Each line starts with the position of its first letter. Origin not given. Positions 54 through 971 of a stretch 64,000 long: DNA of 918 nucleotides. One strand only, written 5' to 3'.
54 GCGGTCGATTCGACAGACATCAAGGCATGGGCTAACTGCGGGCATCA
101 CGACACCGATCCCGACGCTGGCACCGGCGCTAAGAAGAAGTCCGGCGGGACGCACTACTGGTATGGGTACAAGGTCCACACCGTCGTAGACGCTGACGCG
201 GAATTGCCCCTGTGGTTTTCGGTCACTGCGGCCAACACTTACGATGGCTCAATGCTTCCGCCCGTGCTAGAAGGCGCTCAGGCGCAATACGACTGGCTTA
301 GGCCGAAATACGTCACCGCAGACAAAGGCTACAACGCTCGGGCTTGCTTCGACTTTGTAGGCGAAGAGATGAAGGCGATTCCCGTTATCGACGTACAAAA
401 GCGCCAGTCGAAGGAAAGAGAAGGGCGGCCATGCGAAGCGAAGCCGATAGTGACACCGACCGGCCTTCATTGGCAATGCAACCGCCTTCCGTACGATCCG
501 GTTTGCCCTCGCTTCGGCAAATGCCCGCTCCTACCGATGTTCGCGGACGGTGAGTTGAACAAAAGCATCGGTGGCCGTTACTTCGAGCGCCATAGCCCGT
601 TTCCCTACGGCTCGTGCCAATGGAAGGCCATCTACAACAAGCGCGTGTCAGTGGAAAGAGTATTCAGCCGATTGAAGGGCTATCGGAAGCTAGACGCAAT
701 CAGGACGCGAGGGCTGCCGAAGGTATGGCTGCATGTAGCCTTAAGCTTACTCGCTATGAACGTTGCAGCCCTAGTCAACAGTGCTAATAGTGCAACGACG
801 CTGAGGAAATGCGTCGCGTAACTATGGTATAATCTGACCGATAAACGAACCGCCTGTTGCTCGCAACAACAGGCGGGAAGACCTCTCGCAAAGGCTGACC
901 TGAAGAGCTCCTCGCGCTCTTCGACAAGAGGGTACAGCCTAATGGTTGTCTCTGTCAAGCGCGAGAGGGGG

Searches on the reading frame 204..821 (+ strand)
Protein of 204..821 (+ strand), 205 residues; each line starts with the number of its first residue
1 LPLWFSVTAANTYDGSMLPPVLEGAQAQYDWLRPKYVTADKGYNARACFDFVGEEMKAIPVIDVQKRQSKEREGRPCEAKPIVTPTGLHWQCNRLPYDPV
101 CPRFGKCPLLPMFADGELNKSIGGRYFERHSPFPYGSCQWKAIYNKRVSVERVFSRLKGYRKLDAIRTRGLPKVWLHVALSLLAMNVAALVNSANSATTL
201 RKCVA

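Call 84: search_protein_families(library=pfam, proteins=[window:204-821:+], max_evalue=0.01)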
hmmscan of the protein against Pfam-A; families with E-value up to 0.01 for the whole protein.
window:204-821:+ (205 aa): 2 families
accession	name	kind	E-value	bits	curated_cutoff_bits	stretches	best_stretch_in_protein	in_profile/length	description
PF01609.27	DDE_Tnp_1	-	1.2e-15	58.3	23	1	2-186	49-199/200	Transposase DDE domain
PF13751.12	DDE_Tnp_1_6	-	2.9e-08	34.5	25.1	1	137-189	70-123/125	Transposase DDE domain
